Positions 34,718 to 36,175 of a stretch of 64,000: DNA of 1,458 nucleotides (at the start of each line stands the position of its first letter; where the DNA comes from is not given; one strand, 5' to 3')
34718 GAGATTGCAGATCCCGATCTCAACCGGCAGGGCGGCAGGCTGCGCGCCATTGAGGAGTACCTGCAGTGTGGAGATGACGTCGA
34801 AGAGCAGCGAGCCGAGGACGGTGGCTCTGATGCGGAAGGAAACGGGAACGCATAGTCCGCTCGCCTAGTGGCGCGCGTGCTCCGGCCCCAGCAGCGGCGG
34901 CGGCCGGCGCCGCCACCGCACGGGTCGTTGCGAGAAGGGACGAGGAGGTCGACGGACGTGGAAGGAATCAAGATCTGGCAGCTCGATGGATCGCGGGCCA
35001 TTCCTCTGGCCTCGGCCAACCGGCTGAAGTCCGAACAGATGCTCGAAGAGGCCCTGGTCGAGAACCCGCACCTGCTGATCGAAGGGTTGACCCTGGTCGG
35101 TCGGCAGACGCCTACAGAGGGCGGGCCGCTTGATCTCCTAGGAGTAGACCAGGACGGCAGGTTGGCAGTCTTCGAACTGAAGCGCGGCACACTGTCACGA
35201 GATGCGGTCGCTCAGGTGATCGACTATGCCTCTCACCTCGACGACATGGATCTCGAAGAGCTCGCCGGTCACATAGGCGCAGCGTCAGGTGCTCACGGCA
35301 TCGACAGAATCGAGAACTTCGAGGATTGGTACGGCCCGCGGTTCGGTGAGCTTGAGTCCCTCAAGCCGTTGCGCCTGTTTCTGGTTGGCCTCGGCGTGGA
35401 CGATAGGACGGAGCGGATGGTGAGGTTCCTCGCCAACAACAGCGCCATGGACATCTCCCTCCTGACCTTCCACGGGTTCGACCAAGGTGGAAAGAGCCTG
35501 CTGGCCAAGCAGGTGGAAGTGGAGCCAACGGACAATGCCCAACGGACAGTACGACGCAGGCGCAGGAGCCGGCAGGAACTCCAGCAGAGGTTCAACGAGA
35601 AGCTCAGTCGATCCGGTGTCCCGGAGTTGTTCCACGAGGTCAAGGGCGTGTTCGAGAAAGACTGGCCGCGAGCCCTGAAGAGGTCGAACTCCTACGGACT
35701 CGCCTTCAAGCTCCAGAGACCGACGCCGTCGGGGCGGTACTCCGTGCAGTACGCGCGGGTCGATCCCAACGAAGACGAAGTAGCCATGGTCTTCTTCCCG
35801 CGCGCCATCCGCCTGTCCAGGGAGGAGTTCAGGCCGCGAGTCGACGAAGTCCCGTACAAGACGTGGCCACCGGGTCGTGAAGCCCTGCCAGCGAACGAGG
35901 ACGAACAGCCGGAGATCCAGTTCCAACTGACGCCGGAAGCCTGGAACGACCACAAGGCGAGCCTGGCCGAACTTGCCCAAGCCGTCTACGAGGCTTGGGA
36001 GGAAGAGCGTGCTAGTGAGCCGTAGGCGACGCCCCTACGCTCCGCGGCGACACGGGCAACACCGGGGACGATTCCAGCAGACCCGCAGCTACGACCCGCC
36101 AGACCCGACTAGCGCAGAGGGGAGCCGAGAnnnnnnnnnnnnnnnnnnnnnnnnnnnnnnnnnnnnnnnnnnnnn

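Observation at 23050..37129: Recurrent two-gene module: small GIY-YIG protein plus PD-(D/E)xK (NucS/DUF91-like) 370-385-aa protein. Three paralogs, one inactivated by IS3.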

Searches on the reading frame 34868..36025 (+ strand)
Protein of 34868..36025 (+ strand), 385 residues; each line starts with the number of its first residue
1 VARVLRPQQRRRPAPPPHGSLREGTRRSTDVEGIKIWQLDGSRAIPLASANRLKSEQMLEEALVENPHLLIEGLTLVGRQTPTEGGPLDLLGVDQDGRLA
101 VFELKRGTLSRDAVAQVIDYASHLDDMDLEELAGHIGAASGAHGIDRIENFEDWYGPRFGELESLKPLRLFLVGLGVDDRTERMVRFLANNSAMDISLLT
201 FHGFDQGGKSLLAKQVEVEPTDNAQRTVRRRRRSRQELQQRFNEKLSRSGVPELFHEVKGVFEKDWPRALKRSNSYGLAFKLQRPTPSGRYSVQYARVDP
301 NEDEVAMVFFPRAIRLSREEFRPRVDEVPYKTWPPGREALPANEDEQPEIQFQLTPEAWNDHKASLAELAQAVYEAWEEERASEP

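Call 4: search_protein_families(library=pfam, proteins=[window:34868-36025:+], max_evalue=1)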
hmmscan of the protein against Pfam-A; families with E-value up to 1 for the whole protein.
window:34868-36025:+ (385 aa): 2 families
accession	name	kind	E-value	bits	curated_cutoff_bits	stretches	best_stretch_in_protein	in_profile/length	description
PF01939.22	NucS_C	-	7.2e-10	39.4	24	1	56-126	2-72/124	Endonuclease NucS C-terminal domain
PF24035.1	DUF7344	-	0.066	14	27.8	0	212-251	26-65/76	Domain of unknown function (DUF7344)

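Call 5: search_protein_families(library=padloc, proteins=[window:34868-36025:+], max_evalue=1)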
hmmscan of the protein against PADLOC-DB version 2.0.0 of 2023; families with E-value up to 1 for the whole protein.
window:34868-36025:+ (385 aa): 9 families
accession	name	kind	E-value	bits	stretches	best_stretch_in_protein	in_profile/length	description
PDLC04916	PDC-S11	-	7.5e-35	118.6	1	34-237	5-203/358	-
PDLC04915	PDC-S11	-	1.9e-15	55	1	52-238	23-216/379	-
PDLC04944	PDC-S18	-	1.9e-09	35.3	1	50-122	17-90/307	-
PDLC04913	PDC-S11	-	1.7e-07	28.6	1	54-131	25-105/375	-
PDLC04824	PDC-S02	-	3.2e-07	27.8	1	74-126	209-262/308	-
PDLC04909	PDC-S11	-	3.7e-07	28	1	88-243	62-220/347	-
PDLC04799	PDC-S02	-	7.8e-07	26.5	1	75-125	210-261/308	-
PDLC04910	PDC-S11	-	9.4e-07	26.4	1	50-124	21-97/359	-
PDLC04946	PDC-S18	-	0.0028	14.7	1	28-126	15-113/365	-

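Call 6: search_protein_families(library=ncbifam, proteins=[window:34868-36025:+], max_evalue=1)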
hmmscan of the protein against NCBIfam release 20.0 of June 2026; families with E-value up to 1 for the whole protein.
window:34868-36025:+ (385 aa): 2 families
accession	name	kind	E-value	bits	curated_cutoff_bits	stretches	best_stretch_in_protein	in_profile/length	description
NF003270.0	PRK04247.1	equivalog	1.2e-14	53.9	216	1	48-131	122-206/250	endonuclease NucS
NF002876.0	PRK03298.1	equivalog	3e-08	33.3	252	1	56-134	105-183/224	endonuclease NucS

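Call 7: search_solved_structures(query=window:34868-36025:+, max_evalue=10, show_alignments=2)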
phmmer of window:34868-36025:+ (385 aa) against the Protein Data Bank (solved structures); distinct sequences matched with E-value up to 10: 2.
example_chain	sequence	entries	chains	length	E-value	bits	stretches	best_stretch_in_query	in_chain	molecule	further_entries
2vld_A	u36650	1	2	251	9.1e-09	38.1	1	55-148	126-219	Endonuclease NucS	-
5gke_A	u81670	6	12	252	5.4e-06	29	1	18-149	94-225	Endonuclease EndoMS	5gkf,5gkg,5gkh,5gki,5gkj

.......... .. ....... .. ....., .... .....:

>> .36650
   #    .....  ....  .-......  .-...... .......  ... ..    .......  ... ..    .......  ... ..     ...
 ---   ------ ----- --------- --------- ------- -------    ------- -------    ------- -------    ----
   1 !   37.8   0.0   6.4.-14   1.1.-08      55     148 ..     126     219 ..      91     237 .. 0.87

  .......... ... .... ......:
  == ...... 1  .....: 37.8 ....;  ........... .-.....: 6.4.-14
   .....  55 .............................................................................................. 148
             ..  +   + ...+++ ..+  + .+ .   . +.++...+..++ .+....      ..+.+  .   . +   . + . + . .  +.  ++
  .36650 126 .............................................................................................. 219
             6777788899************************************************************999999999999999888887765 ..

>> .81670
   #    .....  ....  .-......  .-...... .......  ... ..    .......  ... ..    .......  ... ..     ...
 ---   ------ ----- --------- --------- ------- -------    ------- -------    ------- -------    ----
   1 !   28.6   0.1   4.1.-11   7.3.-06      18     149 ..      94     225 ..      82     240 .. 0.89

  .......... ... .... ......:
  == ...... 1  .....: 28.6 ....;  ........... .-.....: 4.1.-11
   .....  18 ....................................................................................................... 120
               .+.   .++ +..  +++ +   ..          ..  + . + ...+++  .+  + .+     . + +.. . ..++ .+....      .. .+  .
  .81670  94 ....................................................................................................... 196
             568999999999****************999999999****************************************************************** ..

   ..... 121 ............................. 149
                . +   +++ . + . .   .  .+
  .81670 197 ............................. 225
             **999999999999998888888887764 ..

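Call 8: find_homologous_proteins(query=window:34868-36025:+)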
Query window:34868-36025:+ (385 aa): 1719 proteins with E <= 0.001 among 8000 candidates; the best 120 are listed.
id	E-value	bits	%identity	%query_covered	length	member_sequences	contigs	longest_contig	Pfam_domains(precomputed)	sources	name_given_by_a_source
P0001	3.5e-214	729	92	92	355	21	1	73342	PF01939.22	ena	-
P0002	4.1e-213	726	91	92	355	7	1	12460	PF01939.22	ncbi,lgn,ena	-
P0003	7.5e-209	712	90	92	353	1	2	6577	PF01939.22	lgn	-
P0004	8.1e-203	692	88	92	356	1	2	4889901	PF01939.22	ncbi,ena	-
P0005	6.1e-147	508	67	90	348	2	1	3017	PF01939.22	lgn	-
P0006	4.3e-146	505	89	65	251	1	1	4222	-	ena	-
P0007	4.0e-143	495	66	90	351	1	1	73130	PF01939.22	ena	-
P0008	4.1e-143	495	66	90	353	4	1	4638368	PF01939.22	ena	-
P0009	8.3e-143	494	66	90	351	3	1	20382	PF01939.22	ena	-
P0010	1.5e-140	487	66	90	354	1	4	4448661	PF01939.22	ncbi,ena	-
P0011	1.1e-137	477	65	90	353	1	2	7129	PF01939.22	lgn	-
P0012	1.7e-136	473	63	90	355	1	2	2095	PF01939.22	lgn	-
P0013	3.1e-136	473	64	90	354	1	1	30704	PF01939.22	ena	-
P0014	2.7e-133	463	62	91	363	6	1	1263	PF01939.22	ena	-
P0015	2.8e-133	463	63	90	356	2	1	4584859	PF01939.22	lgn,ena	-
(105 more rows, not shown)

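Call 30: find_related_loci(query=A4, collection=genome_contigs, flank=5000)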
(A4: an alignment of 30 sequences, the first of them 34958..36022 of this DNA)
Query A4 (355 aa) in genome_contigs; peptide patterns used: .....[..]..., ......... (x = any residue, [..] = any of these).
99 stretches matched a pattern; 97 encode a relative of the query (tblastn E <= 1e-3); the best 80 are kept; 80 distinct loci.
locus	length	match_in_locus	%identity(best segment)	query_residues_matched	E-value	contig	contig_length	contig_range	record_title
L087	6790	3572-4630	92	1-353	0e+0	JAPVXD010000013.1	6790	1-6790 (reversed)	MAG: Candidatus Multivorans azotirespirans isolate m_rhze4 Seq13, whole genome shotgun sequence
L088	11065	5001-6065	94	1-355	0e+0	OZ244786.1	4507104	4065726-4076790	MAG: Candidatus Multivorans sp. isolate 506956bb-d3ba-4b36-a8b3-9439da49a84d genome assembly, chromosome: 1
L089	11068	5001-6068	88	1-355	0e+0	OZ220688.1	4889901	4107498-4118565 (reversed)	MAG: Thermoanaerobaculia bacterium isolate 17c936d4-adfa-4882-ba3e-7fd0bc385902 genome assembly, chromosome: 1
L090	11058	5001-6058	92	1-353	5e-177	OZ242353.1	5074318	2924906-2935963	MAG: Candidatus Multivorans sp. isolate c55290c9-873c-4a20-8066-ae299be9a5bf genome assembly, chromosome: 1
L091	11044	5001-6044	62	1-349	2e-128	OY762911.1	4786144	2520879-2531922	MAG: Thermoanaerobaculia bacterium isolate 14c23368-4dca-4d55-9b94-f295180eceef genome assembly, chromosome: 1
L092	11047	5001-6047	58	1-354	4e-127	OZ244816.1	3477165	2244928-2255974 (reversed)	MAG: Dehalococcoidia bacterium isolate f2a2dee8-fbed-446a-8eee-262c204d2a39 genome assembly, chromosome: 1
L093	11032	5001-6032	59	1-350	2e-125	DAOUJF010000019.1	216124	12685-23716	MAG TPA_asm: Dehalococcoidia bacterium isolate S32_247 k113_2605707, whole genome shotgun sequence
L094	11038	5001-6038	57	1-351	1e-123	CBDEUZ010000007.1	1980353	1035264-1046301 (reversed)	MAG: Dehalococcoidia bacterium isolate 12bb4de0-5d66-41c1-88e6-9363c8e7e517 genome assembly, contig: contig_7, whole gen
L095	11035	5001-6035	57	1-350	5e-121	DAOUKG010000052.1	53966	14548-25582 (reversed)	MAG TPA_asm: Dehalococcoidia bacterium isolate S5_317 k113_912035, whole genome shotgun sequence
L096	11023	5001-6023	59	1-347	2e-119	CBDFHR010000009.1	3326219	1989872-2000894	MAG: Dehalococcoidia bacterium isolate d69144cb-8fdf-44db-909b-5cac20385fca genome assembly, contig: contig_9, whole gen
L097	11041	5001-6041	56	1-350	3e-119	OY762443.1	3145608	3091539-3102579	MAG: Dehalococcoidia bacterium isolate e17dd254-e2e4-46ca-aa76-34ed56c1cae1 genome assembly, chromosome: 1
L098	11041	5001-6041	56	1-351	6e-119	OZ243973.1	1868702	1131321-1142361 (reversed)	MAG: Dehalococcoidia bacterium isolate c12eba2c-6843-4f56-bba3-689c727c708a genome assembly, chromosome: 1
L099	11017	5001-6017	58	1-348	5e-119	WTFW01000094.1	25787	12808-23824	MAG: Chloroflexi bacterium isolate CO36386bin_13 NODE_989_length_25787_cov_14.862545, whole genome shotgun sequence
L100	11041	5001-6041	56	1-350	1e-117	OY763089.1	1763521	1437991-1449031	MAG: Dehalococcoidia bacterium isolate e66569de-989e-459c-8942-bbbb2819a0b0 genome assembly, chromosome: 1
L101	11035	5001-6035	56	1-348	1e-117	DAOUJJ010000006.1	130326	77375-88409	MAG TPA_asm: Dehalococcoidia bacterium isolate S32_260 k113_222802, whole genome shotgun sequence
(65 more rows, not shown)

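Call 48: predict_structure(alignment_id=A4)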
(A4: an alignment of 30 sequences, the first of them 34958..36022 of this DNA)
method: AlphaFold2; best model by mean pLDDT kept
length: 355 residues; sequences in the alignment: 30
mean_pLDDT: 78.5   pTM: 0.54
mean pLDDT of the five models: 78.5, 76.4, 73.5, 65.9, 60.4
residues with pLDDT >= 90: 91; 70-90: 182; 50-70: 57; < 50: 25
segments of 3 or more residues with pLDDT < 50: 1-11, 52-56, 193-200
pLDDT, mean of each block of 10 residues (from residue 1): 38 55 67 80 82 53 89 77 76 80 81 73 85 85 78 78 75 68 66 46 72 88 95 93 86 69 89 94 91 94 84 82 96 96 93 68
secondary structure, 60 per line:
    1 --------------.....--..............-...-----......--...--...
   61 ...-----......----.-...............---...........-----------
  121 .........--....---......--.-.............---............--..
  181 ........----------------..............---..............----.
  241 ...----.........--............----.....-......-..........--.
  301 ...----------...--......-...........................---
elements in order: H22-35 E45-50 E58-63 E69-74 H81-95 H99-109 H121-129 H132-135 E139-144 H149-161 E165-176 E179-188 H205-218 H222-235 E240-243 E248-256 E259-270 E275-279 H281-286 H288-297 E300-303 E319-324 H326-352

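Call 66: search_protein_families(library=pfam, proteins=[L092:1303-2307:+, L092:3301-4731:+, L092:6508-7659:+, L096:8561-11020:+, L092:3015-3374:+, L092:8214-8600:+, L092:8828-9541:+, L093:1697-2272:+], max_evalue=0.001)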
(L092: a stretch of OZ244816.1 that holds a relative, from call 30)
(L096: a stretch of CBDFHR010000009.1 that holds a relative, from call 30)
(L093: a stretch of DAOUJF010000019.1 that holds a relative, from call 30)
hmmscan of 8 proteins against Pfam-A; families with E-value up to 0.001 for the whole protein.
L092:1303-2307:+ (335 aa): 2 families
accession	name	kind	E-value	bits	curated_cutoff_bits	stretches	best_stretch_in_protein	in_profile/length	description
PF02729.26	OTCace_N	-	1.5e-43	148.9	29.9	1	23-165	1-147/148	Aspartate/ornithine carbamoyltransferase, carbamoyl-P binding domain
PF00185.30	OTCace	-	7.6e-29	101.2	29.4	1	172-326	1-156/157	Aspartate/ornithine carbamoyltransferase, Asp/Orn binding domain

L092:3301-4731:+ (477 aa): 3 families
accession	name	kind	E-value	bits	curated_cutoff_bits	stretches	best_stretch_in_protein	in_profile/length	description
PF01979.26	Amidohydro_1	-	3.4e-30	105.9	25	1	82-467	1-345/345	Amidohydrolase family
PF07969.17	Amidohydro_3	-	4.7e-16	59.8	29.7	2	234-468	254-472/472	Amidohydrolase family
PF12890.13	DHOase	-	1.6e-08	35.2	21.2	1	82-266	3-139/142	Dihydro-orotase-like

L092:6508-7659:+ (384 aa): 3 families
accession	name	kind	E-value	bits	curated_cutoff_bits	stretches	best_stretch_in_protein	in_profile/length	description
PF00117.34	GATase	-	3.8e-54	183.7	22.8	1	202-378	2-190/190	Glutamine amidotransferase class-I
PF00988.28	CPSase_sm_chain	-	8.4e-53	178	27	1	21-146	1-126/126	Carbamoyl-phosphate synthase small chain, CPSase domain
PF07722.19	Peptidase_C26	-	5.3e-07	30.1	20.5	1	264-360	102-219/219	Peptidase C26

L096:8561-11020:+ (820 aa): 8 families
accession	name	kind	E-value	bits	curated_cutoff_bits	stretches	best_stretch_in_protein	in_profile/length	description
PF02786.22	CPSase_L_D2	-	3.7e-93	311.3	19.8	2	127-345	1-210/211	Carbamoyl-phosphate synthase L chain, ATP binding domain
PF25596.1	CPSase_L_D1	-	8.1e-90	297.1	27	2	7-123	3-117/118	Carbamoyl phosphate synthase preATP-grasp domain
PF02787.25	CPSase_L_D3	-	7.6e-21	74.3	26.6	1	440-512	5-79/80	Carbamoyl-phosphate synthetase large chain, oligomerisation domain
PF07478.18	Dala_Dala_lig_C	-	1.7e-11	44.4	24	1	719-798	26-102/204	D-ala D-ala ligase C-terminus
PF01071.24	GARS_A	-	5.3e-11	43.1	27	1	698-796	6-109/194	Phosphoribosylglycinamide synthetase, ATP-grasp (A) domain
PF02222.28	ATP-grasp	-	1.4e-05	25.3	27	0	141-291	9-154/179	ATP-grasp domain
PF13549.11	ATP-grasp_5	-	2.5e-05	24.2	27.6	0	698-734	15-51/221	ATP-grasp domain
PF02655.19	ATP-grasp_3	-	2.7e-05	24.8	23.2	0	692-794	1-87/160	ATP-grasp domain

L092:3015-3374:+ (120 aa): 1 family
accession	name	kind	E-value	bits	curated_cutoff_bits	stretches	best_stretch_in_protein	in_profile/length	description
PF00293.34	NUDIX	-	1.4e-17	64.4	21.1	1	10-106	2-118/134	NUDIX domain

L092:8214-8600:+ (129 aa): 1 family
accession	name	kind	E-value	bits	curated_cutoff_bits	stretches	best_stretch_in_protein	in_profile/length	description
PF01850.27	PIN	-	1.4e-09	39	23.6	1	2-120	1-119/120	PIN domain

L092:8828-9541:+ (238 aa): 3 families
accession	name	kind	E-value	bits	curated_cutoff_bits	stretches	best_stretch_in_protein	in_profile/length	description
PF00702.32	Hydrolase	-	1.9e-21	77.8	26.4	1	7-198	1-191/191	haloacid dehalogenase-like hydrolase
PF13419.12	HAD_2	-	3.9e-17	63.4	23.8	1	12-203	3-177/178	Haloacid dehalogenase-like hydrolase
PF13242.12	Hydrolase_like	-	9.1e-10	38.8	22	1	159-226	3-74/75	HAD-hyrolase-like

L093:1697-2272:+ (192 aa): 2 families
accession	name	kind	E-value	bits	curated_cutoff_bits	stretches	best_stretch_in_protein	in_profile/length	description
PF00156.33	Pribosyltran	-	5.3e-19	68.5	26.3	1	19-165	4-144/158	Phosphoribosyl transferase domain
PF14681.12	UPRTase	-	0.00016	21.7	27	1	46-146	67-159/206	Uracil phosphoribosyltransferase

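Call 76: find_related_loci(query=A4, collection=viral_contigs, flank=4000)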
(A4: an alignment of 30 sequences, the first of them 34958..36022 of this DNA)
Query A4 (355 aa) in viral_contigs; peptide patterns used: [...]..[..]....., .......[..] (x = any residue, [..] = any of these).
50 stretches matched a pattern, but none encodes a relative of the query by tblastn (E <= 1e-3).

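Call 77: find_encoding_contigs(protein=P0001, flank=6000, max_places=4)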
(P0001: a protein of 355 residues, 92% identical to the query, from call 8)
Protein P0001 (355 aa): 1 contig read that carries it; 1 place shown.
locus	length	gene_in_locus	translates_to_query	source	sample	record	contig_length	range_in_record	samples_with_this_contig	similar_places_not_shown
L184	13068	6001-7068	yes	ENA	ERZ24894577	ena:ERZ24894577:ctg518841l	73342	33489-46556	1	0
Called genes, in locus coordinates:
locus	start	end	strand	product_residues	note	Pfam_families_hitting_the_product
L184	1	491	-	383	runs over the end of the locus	PF01557:FAA_hydrolase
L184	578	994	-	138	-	PF13474:SnoaL_3, PF14534:DUF4440 (weak), PF07366:SnoaL, PF12680:SnoaL_2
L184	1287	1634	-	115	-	-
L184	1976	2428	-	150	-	-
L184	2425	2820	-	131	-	PF00903:Glyoxalase, PF13669:Glyoxalase_4 (weak)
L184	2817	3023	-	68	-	-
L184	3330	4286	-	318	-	PF14088:DUF4268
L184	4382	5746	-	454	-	PF08357:SEFIR, PF13676:TIR_2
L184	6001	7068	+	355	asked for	PF01939:NucS_C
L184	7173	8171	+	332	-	PF01939:NucS_C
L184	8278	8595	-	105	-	PF21716:dnstrm_HI1420, PF01381:HTH_3 (weak)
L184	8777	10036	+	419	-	PF18928:DUF5677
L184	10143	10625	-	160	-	PF13707:RloB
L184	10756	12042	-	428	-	PF13304:AAA_21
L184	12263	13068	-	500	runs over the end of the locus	PF01979:Amidohydro_1, PF07969:Amidohydro_3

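Call 78: find_encoding_contigs(protein=P0002, flank=6000, max_places=4)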
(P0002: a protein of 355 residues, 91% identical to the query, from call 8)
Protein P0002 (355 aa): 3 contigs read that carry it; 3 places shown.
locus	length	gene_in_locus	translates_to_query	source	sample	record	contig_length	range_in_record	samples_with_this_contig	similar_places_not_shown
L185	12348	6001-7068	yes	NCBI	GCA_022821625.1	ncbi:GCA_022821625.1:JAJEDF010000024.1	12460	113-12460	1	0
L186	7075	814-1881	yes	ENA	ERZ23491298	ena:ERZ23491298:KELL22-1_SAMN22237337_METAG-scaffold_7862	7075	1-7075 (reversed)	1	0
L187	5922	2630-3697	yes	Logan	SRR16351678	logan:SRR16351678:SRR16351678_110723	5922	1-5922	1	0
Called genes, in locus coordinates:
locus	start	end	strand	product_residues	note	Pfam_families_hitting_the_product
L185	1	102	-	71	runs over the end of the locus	?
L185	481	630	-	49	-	-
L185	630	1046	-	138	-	PF07366:SnoaL, PF13474:SnoaL_3 (weak), PF12680:SnoaL_2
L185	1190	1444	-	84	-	-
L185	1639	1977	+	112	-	-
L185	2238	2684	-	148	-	-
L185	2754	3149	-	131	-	PF00903:Glyoxalase, PF13669:Glyoxalase_4 (weak)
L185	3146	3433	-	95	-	PF12840:HTH_20, PF13412:HTH_24 (faint)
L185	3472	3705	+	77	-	-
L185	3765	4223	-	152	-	-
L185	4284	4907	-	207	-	-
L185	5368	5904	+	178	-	-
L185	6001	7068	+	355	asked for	PF01939:NucS_C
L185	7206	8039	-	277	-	PF01972:SDH_protease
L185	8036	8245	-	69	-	-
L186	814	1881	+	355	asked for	PF01939:NucS_C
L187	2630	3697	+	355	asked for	PF01939:NucS_C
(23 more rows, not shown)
